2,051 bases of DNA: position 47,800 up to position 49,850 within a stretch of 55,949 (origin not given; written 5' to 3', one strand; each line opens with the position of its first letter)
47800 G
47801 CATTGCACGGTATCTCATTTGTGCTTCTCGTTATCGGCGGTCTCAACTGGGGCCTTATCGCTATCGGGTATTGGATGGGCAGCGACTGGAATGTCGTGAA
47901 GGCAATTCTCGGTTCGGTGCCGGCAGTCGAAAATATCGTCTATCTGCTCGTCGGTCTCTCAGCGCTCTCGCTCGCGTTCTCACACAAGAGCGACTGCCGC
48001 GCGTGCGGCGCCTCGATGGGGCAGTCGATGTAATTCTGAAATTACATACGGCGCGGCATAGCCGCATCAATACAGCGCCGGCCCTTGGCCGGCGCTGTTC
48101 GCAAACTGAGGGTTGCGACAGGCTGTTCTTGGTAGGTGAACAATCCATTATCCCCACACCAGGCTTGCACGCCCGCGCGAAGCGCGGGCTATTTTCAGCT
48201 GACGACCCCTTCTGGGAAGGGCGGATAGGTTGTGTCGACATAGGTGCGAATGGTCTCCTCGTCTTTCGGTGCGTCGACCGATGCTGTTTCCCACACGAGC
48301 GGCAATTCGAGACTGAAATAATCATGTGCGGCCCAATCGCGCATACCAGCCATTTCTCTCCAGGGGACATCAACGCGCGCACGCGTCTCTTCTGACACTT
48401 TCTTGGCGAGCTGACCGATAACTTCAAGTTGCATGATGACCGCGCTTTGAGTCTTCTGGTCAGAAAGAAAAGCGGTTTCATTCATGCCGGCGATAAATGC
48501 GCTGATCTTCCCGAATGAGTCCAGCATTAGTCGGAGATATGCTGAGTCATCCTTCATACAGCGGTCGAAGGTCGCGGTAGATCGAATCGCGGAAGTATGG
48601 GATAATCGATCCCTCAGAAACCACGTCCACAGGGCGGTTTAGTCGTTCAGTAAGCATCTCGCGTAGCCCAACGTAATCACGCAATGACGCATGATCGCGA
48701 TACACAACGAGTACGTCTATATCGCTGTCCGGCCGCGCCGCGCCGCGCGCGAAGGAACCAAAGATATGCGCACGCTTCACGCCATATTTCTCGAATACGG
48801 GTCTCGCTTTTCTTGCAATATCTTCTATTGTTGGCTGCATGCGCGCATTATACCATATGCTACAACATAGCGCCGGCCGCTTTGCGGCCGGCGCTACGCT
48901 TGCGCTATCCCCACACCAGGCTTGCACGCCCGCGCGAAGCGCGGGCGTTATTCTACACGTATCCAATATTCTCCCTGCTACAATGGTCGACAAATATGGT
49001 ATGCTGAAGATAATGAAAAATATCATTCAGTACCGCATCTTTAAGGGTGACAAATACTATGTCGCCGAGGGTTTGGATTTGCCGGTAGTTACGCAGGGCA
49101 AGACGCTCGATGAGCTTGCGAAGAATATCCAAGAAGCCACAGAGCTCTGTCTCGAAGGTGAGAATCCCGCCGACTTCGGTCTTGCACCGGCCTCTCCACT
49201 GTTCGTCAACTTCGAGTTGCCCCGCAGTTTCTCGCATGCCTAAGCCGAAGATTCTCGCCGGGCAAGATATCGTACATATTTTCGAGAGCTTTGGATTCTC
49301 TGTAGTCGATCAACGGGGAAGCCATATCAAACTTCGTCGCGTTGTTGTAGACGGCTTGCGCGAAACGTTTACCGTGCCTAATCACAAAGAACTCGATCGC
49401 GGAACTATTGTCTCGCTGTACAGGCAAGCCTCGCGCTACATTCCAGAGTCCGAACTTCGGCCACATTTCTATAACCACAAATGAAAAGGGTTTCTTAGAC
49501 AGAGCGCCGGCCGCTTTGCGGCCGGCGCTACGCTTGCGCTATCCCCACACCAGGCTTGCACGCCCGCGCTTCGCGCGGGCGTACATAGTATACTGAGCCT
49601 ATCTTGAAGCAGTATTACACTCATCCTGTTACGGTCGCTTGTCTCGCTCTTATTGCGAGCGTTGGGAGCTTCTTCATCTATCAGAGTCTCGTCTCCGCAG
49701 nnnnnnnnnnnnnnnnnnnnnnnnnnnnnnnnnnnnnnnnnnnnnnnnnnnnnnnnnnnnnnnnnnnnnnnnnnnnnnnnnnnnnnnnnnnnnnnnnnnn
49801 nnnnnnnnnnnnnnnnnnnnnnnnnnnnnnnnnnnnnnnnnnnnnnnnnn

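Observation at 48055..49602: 80-nt double-hairpin repeat delimits two TA cassettes directly upstream of the giant surface gene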

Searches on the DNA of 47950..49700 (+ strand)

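Call 32: search_dna_similar(query=window:48860-48955:+, collection=plasmids, mode=distant, max_evalue=0.01)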
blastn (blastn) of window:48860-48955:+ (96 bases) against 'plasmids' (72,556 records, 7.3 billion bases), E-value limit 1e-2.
No match.

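Call 37: search_rna_families(source=window, start=47950, end=49700, threshold=evalue, max_evalue=10)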
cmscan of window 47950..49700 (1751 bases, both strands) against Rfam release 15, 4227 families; matches with E-value up to 10: 12.
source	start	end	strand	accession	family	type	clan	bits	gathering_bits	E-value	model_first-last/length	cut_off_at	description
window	48858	48953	-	RF02681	Twister-sister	Gene; ribozyme;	-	23.6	34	0.033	1-81/81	no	Twister_sister_ribozyme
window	48072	48105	+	RF01340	CRISPR-DR29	Gene; CRISPR;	-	21.8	39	0.13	1-37/37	no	CRISPR RNA direct repeat element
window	49503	49529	+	RF03560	mir-3926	Gene; miRNA;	-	20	82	1.6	1-63/63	no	mir-3926 microRNA precursor family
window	49503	49529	-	RF03560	mir-3926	Gene; miRNA;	-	19.9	82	1.7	1-63/63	no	mir-3926 microRNA precursor family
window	48842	48908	+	RF03023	rpfG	Gene; sRNA;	-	19.8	75.9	0.21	1-85/85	no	rpfG RNA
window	48859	48903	-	RF03228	mir-1471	Gene; miRNA;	-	19.8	82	1.2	1-57/57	no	mir-1471 microRNA precursor family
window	48846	48952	+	RF00512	Leu_leader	Cis-reg; leader;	-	19.7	50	0.45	1-148/148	no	Leucine operon leader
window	49492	49587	-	RF02681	Twister-sister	Gene; ribozyme;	-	19.4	34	0.5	1-81/81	no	Twister_sister_ribozyme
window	49004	49030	+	RF00204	snoR12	Gene; snRNA; snoRNA; CD-box;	-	16.9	39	9.2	1-83/83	no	Small nucleolar RNA R12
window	49498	49543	-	RF02082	STnc540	Gene; sRNA;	-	14.9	38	4.1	96-146/202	no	Enterobacterial sRNA STnc540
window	49646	49699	-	RF01145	sR14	Gene; snRNA; snoRNA; CD-box;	-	14.3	38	0.77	1-54/54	no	Small nucleolar RNA sR14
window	49652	49696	-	RF01128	sR43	Gene; snRNA; snoRNA; CD-box;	-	13.6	45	2.3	1-56/56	no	Small nucleolar RNA sR42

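Call 39: search_rna_families(source=window, start=48800, end=49650, threshold=evalue, max_evalue=1, show_alignments=4)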
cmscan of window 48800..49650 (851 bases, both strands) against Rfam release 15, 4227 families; matches with E-value up to 1: 7.
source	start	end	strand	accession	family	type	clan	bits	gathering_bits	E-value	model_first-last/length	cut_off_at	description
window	48858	48953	-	RF02681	Twister-sister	Gene; ribozyme;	-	23.6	34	0.016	1-81/81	no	Twister_sister_ribozyme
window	49503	49529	+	RF03560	mir-3926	Gene; miRNA;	-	20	82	0.8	1-63/63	no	mir-3926 microRNA precursor family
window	49503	49529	-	RF03560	mir-3926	Gene; miRNA;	-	19.9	82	0.82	1-63/63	no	mir-3926 microRNA precursor family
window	48842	48908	+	RF03023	rpfG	Gene; sRNA;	-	19.8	75.9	0.1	1-85/85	no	rpfG RNA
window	48859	48903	-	RF03228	mir-1471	Gene; miRNA;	-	19.8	82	0.6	1-57/57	no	mir-1471 microRNA precursor family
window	48846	48952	+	RF00512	Leu_leader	Cis-reg; leader;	-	19.7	50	0.22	1-148/148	no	Leucine operon leader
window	49492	49587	-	RF02681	Twister-sister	Gene; ribozyme;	-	19.4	34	0.24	1-81/81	no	Twister_sister_ribozyme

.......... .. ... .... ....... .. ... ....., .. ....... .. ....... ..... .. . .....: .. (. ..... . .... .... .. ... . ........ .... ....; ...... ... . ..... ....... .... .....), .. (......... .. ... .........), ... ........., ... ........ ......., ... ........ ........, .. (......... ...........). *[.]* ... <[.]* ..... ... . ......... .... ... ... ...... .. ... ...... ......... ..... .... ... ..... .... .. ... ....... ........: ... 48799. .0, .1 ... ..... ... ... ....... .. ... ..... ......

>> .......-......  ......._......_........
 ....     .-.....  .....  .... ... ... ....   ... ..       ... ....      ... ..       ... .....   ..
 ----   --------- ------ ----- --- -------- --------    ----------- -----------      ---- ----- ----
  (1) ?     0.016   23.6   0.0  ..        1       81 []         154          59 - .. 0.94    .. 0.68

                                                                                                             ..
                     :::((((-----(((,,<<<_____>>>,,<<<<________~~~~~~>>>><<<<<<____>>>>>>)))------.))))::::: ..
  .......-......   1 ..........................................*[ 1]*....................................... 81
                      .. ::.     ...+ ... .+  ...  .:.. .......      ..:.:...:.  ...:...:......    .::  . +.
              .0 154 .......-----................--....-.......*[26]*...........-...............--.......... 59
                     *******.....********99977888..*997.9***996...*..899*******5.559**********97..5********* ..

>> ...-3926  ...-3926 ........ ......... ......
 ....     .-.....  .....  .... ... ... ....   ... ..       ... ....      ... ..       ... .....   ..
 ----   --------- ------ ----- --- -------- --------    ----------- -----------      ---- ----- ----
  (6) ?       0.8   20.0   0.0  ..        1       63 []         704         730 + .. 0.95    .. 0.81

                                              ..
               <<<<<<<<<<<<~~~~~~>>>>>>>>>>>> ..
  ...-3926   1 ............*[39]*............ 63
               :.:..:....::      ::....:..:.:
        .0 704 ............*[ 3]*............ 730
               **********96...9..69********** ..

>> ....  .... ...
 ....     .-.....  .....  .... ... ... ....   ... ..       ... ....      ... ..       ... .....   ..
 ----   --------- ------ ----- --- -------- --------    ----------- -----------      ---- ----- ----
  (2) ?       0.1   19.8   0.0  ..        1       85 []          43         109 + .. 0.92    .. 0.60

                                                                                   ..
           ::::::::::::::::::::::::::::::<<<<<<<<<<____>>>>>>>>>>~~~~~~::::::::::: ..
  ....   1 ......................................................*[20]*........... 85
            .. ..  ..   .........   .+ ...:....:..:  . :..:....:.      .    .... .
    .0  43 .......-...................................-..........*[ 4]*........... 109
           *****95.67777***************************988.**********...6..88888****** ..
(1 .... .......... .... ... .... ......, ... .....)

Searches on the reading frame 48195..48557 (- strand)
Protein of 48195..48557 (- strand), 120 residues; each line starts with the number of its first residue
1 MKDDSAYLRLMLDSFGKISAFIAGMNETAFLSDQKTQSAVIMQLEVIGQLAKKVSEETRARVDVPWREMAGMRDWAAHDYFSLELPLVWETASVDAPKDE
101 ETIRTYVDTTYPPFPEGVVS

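Call 12: search_protein_families(library=pfam, proteins=[window:48195-48557:-], max_evalue=0.01)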
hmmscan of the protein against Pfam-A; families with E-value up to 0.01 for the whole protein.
window:48195-48557:- (120 aa): 1 family
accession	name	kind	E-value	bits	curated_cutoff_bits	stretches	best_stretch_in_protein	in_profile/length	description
PF01934.22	HepT-like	-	8.8e-21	74.3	23.5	1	11-104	1-118/120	Ribonuclease HepT-like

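Call 15: find_encoding_contigs(protein=window:48195-48557:-, flank=10000, max_places=10)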
Protein window:48195-48557:- (120 aa): 1 contig read that carries it; 1 place shown.
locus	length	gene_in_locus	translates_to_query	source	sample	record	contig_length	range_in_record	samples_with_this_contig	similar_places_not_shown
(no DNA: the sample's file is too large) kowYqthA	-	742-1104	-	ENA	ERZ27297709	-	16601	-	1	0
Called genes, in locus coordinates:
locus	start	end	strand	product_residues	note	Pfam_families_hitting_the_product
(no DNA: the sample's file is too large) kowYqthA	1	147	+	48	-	?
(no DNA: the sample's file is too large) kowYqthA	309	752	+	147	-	PF01909:NTP_transf_2, PF18765:Polbeta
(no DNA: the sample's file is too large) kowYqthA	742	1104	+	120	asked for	PF01934:HepT-like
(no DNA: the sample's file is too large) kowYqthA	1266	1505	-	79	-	PF04070:DUF378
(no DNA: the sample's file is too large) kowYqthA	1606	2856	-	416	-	PF12704:MacB_PCD, PF02687:FtsX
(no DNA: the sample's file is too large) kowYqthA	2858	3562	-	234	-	PF00005:ABC_tran, PF02463:SMC_N (faint), PF13304:AAA_21 (weak)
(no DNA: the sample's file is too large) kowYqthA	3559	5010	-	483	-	PF25954:Beta-barrel_RND_2, PF25990:Beta-barrel_YknX (weak), PF25989:YknX_C (weak)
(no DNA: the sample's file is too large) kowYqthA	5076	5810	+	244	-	PF00300:His_Phos_1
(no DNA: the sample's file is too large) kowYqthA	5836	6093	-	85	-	-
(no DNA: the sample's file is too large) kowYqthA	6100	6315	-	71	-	PF01402:RHH_1 (weak)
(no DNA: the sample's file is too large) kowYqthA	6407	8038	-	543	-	PF00118:Cpn60_TCP1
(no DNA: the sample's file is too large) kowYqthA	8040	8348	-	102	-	PF00166:Cpn10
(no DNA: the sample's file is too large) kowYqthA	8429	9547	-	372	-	PF01966:HD (faint)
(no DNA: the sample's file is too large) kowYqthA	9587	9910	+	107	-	PF03840:SecG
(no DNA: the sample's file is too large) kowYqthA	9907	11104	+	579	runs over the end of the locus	PF00496:SBP_bac_5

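Call 82: search_protein_families(library=ncbifam, proteins=[window:48195-48557:-], max_evalue=0.01)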
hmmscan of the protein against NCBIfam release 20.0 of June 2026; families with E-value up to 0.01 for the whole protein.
window:48195-48557:- (120 aa): 1 family
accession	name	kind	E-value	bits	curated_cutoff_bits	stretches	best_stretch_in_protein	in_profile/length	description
NF047751.1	HepT_toxin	equivalog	9.7e-08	31.9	60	1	65-92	83-110/120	type VII toxin-antitoxin system HepT family RNase toxin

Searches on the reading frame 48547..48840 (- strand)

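Call 12: search_protein_families(library=pfam, proteins=[window:48547-48840:-], max_evalue=0.01)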
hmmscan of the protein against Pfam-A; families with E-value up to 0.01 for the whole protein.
window:48547-48840:- (97 aa): 4 families
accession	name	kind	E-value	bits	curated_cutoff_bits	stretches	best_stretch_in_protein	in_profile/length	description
PF01909.29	NTP_transf_2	-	9.5e-16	58.4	21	1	17-89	10-88/93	Nucleotidyltransferase domain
PF18765.7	Polbeta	-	4.9e-14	52.7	26.9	1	12-96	3-89/93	Polymerase beta, Nucleotidyltransferase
PF22600.2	MTPAP-like_central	-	4.7e-05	23.9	27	1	5-52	26-70/139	Poly(A) RNA polymerase, mitochondrial-like, central palm domain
PF22014.2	DUF6932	-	0.0098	16.8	27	0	14-61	43-90/142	Family of unknown function (DUF6932)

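Call 82: search_protein_families(library=ncbifam, proteins=[window:48547-48840:-], max_evalue=0.01)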
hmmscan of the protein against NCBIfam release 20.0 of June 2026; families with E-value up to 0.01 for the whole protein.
window:48547-48840:- (97 aa): 8 families
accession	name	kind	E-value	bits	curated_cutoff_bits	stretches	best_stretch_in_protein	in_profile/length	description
NF047752.1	MntA_antitoxin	equivalog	6.6e-15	54.9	60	1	18-96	4-82/106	type VII toxin-antitoxin system MntA family adenylyltransferase antitoxin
NF051895.1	anti_phage_HalB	equivalog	5.4e-05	22.9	190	1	26-51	4-29/211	anti-phage Hailong system nucleotidyltransferase HalB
NF012212.1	ANT_9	subfamily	0.00058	19.2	340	1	24-67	24-63/249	aminoglycoside nucleotidyltransferase ANT(9)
NF033061.1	ANT_4p_I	equivalog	0.001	18.7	350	1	5-57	15-66/253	ANT(4')-I family aminoglycoside nucleotidyltransferase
NF010309.0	PRK13746.1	subfamily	0.001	18.4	193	1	21-48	28-55/263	aminoglycoside adenylyltransferase family protein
NF000079.1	ANT_4p_Ib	exception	0.0023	17.6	500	1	4-55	17-67/256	aminoglycoside O-nucleotidyltransferase ANT(4')-Ib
TIGR03671.1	cca_archaeal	equivalog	0.0052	15.6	281.3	1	4-55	22-75/410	CCA tRNA nucleotidyltransferase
NF012157.0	ANT_3pp_I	equivalog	0.0098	15.2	375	1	21-47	22-48/256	AadA family aminoglycoside 3''-O-nucleotidyltransferase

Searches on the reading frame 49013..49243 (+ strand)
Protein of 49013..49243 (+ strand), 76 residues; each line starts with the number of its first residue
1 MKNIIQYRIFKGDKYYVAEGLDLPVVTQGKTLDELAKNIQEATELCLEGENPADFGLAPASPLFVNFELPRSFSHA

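Call 12: search_protein_families(library=pfam, proteins=[window:49013-49243:+], max_evalue=0.01)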
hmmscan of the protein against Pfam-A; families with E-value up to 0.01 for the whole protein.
window:49013-49243:+ (76 aa): 0 families

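Call 82: search_protein_families(library=ncbifam, proteins=[window:49013-49243:+], max_evalue=0.01)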
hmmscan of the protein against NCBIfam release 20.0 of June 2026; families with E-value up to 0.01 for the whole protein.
window:49013-49243:+ (76 aa): 0 families

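Call 83: search_solved_structures(query=window:49013-49243:+, max_evalue=1)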
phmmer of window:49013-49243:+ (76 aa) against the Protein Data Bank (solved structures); distinct sequences matched with E-value up to 1: 2.
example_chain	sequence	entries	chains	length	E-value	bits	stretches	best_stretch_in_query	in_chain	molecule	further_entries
2yzt_A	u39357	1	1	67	0.013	18.9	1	13-60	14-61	Putative uncharacterized protein TTHA1756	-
9k8e_A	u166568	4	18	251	0.85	13.2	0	17-59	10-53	Cage-t32-Zn1-HEHE-35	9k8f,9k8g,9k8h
